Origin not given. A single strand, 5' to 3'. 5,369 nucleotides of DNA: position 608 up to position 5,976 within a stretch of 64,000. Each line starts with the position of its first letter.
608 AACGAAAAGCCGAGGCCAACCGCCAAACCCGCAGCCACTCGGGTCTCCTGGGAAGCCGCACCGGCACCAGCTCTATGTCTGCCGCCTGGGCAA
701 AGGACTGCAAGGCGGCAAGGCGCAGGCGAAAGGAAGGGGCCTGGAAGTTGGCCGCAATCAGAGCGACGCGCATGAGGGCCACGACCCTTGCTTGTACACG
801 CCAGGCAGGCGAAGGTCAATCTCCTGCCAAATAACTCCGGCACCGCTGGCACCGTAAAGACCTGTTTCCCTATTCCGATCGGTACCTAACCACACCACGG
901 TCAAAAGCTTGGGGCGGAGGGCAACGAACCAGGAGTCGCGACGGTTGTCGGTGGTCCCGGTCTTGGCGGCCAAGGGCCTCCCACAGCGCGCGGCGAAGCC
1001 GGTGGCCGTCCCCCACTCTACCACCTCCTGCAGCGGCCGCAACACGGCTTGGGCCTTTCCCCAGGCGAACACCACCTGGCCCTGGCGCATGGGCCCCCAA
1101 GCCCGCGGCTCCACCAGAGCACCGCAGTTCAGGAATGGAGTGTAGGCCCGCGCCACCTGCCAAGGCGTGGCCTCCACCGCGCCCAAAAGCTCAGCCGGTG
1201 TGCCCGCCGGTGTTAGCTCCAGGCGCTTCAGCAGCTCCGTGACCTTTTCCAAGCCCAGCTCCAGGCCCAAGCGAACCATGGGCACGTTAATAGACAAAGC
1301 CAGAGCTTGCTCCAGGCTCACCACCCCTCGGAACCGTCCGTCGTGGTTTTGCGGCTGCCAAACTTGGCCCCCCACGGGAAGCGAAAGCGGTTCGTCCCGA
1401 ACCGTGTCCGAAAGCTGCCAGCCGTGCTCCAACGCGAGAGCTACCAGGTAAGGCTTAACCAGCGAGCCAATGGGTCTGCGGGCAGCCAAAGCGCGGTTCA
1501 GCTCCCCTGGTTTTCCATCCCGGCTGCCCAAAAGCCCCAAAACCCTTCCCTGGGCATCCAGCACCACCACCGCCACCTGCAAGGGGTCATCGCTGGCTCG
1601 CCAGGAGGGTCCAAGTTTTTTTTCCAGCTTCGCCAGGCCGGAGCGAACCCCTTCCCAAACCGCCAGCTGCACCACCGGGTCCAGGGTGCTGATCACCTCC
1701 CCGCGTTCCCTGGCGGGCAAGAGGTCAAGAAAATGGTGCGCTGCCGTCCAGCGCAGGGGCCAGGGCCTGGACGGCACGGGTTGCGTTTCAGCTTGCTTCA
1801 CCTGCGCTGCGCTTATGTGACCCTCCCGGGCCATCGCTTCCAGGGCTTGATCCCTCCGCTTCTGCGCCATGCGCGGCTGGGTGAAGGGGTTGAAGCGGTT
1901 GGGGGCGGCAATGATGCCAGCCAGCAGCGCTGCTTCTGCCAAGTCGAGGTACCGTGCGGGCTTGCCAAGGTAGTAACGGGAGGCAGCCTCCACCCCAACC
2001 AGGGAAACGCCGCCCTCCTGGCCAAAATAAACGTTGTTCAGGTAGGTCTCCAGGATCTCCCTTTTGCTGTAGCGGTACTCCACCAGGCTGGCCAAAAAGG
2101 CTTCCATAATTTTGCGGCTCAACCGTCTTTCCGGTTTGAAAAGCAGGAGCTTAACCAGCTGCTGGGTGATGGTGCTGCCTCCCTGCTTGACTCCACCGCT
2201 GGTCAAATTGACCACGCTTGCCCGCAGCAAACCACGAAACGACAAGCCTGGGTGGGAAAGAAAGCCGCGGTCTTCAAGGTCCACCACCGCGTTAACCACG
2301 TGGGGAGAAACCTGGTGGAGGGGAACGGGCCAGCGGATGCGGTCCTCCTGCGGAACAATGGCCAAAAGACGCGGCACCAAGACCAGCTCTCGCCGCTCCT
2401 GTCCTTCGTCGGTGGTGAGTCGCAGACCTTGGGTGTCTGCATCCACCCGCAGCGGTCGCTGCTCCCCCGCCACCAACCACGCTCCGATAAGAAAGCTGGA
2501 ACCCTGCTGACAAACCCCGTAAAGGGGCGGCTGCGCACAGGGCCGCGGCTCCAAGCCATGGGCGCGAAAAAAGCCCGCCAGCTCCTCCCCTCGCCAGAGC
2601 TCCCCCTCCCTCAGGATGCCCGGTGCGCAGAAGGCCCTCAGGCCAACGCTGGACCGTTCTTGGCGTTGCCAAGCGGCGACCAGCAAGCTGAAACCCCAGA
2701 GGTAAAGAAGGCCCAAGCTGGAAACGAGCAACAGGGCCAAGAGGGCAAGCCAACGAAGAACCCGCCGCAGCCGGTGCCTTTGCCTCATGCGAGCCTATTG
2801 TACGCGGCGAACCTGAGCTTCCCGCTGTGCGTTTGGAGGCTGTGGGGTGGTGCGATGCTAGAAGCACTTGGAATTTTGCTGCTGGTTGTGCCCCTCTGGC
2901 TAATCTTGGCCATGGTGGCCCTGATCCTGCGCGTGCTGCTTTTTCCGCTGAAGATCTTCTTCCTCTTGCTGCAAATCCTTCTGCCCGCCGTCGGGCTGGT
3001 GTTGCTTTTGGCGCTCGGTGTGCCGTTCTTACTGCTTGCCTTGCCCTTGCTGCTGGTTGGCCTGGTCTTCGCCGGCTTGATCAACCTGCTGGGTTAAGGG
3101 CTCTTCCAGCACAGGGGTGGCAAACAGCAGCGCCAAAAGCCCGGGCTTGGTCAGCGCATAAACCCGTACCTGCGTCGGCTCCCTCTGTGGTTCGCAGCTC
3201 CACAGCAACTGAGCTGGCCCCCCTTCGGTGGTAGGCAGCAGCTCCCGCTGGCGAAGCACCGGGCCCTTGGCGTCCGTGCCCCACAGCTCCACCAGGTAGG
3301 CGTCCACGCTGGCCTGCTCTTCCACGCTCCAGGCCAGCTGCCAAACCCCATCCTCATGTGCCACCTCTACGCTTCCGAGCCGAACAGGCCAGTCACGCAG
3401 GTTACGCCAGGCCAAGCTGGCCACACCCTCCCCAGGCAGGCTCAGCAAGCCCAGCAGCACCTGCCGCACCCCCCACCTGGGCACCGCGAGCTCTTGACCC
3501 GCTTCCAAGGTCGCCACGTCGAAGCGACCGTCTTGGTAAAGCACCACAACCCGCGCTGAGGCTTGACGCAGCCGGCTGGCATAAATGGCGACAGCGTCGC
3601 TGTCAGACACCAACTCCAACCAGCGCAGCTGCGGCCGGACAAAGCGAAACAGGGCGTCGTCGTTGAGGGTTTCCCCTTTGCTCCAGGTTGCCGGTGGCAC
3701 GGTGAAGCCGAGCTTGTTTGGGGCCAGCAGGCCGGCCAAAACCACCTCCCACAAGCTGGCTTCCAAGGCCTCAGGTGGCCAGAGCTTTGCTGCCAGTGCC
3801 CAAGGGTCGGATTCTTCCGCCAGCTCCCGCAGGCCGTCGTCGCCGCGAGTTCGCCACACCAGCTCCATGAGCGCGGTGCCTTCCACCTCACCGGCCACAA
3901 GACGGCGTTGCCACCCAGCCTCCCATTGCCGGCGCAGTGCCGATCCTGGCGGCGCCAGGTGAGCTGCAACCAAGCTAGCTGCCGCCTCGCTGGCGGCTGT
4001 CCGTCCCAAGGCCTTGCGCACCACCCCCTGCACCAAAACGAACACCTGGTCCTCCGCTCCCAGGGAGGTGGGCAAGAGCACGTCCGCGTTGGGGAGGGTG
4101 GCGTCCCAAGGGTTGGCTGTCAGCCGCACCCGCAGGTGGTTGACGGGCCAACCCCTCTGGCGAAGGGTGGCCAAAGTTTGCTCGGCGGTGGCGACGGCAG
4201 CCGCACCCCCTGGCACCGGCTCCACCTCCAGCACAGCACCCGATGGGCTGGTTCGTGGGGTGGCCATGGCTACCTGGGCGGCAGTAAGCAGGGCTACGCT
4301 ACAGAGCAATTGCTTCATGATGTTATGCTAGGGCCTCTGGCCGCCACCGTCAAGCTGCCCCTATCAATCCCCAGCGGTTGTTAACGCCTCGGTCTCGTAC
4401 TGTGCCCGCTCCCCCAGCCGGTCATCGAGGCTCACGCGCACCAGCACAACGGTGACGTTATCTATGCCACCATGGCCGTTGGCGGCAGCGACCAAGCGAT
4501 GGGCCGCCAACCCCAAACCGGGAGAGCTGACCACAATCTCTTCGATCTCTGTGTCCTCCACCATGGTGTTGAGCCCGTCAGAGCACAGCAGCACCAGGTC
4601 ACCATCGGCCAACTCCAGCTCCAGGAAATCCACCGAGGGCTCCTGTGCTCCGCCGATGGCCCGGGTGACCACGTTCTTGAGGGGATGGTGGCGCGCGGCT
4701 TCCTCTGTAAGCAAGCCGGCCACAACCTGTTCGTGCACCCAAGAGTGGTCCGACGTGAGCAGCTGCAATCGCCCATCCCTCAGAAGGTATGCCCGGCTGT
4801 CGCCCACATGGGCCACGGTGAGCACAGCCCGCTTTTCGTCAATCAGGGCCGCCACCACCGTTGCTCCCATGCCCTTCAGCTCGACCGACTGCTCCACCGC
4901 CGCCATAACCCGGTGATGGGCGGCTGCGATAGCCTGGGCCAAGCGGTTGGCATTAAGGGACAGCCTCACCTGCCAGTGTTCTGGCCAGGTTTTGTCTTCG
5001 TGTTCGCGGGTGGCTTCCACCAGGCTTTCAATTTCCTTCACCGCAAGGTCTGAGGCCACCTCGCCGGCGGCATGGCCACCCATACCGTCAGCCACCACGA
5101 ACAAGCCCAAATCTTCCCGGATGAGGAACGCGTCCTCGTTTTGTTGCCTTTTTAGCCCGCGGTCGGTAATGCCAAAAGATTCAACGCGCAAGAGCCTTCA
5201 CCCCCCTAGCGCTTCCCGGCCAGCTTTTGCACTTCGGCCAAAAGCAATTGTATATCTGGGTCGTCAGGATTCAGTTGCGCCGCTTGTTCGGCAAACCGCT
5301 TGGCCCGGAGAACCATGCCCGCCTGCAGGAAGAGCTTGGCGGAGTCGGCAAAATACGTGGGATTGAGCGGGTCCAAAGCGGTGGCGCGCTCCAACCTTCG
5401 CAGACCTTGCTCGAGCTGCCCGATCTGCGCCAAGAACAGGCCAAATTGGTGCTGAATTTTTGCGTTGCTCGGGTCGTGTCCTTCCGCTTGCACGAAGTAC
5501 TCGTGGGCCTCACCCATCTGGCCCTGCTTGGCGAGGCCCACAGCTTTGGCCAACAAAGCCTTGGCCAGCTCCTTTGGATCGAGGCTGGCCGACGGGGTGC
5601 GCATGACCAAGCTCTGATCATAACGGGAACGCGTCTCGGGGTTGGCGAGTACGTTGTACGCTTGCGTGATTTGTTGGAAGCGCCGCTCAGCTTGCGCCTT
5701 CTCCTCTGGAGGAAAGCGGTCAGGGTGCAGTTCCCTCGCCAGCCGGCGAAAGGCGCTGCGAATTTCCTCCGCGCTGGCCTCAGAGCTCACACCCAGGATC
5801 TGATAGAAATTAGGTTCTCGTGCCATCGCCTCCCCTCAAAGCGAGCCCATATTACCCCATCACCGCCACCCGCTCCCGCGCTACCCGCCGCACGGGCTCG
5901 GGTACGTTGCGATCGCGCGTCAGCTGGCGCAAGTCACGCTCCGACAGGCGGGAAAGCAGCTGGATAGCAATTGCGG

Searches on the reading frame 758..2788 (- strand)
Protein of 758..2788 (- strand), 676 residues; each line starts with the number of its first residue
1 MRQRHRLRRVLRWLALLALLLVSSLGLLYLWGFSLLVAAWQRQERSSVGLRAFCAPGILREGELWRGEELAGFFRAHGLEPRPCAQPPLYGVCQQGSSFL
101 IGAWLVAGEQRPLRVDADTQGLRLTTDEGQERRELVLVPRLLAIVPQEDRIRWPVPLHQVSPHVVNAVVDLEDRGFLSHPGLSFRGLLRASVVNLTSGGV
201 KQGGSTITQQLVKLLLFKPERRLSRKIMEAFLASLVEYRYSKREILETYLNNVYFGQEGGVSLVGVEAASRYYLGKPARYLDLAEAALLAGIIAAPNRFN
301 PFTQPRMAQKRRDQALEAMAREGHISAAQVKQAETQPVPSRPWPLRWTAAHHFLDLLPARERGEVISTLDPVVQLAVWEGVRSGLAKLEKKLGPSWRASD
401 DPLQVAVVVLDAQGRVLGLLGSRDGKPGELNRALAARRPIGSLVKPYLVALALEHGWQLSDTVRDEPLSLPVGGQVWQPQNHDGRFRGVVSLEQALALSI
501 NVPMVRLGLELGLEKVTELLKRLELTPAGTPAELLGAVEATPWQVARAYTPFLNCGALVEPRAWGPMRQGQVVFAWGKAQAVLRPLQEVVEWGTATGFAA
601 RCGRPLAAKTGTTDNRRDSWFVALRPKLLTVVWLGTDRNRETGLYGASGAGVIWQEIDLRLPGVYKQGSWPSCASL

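Call 69: search_protein_families(library=pfam, proteins=[window:758-2788:-], max_evalue=0.00001)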
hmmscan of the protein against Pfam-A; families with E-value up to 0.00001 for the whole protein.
window:758-2788:- (676 aa): 2 families
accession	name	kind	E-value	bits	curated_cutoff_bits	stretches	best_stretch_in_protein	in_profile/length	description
PF00912.28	Transgly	-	1.1e-56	191.5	27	1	148-319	10-177/178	Transglycosylase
PF00905.27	Transpeptidase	-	8.3e-24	84.7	22.1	1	406-626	2-266/299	Penicillin binding protein transpeptidase domain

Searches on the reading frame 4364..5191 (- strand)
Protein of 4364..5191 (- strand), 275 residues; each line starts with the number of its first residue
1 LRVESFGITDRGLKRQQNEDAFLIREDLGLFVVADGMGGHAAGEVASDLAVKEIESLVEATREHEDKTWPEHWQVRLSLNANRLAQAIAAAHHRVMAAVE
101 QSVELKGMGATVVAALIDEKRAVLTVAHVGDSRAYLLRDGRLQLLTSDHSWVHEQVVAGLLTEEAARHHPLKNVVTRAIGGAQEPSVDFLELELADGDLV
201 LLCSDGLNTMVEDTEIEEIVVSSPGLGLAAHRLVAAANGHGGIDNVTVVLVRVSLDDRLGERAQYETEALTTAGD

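Call 69: search_protein_families(library=pfam, proteins=[window:4364-5191:-], max_evalue=0.00001)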
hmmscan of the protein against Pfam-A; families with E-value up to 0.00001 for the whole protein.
window:4364-5191:- (275 aa): 3 families
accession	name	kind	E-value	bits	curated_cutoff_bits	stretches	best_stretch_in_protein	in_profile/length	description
PF13672.11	PP2C_2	-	5.3e-20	72.3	24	1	15-214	9-181/209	Protein phosphatase 2C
PF00481.26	PP2C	-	1.7e-11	44.7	20.3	1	25-151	31-142/255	Protein phosphatase 2C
PF07228.17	SpoIIE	-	2.3e-07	31.4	25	0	31-142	7-94/192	Stage II sporulation protein E (SpoIIE)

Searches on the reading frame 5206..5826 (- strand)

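Call 69: search_protein_families(library=pfam, proteins=[window:5206-5826:-], max_evalue=0.00001)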
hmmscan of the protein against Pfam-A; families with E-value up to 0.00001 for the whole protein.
window:5206-5826:- (206 aa): 6 families
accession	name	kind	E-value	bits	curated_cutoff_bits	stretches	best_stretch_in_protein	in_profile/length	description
PF00226.36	DnaJ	-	7.4e-23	80.9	27.8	1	6-70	1-63/63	DnaJ domain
PF13428.12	TPR_14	-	1.1e-09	38.5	23.5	0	163-198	8-43/44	Tetratricopeptide repeat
PF14559.12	TPR_19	-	1.8e-09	38.2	25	0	98-159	1-62/68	Tetratricopeptide repeat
PF13414.12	TPR_11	-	5.2e-09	36.1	26.8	0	180-201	18-39/42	TPR repeat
PF07719.23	TPR_2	-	1.3e-07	31.7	27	0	88-121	1-34/34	Tetratricopeptide repeat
PF13431.12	TPR_17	-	3.1e-07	30.6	24.4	0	179-205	2-28/34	Tetratricopeptide repeat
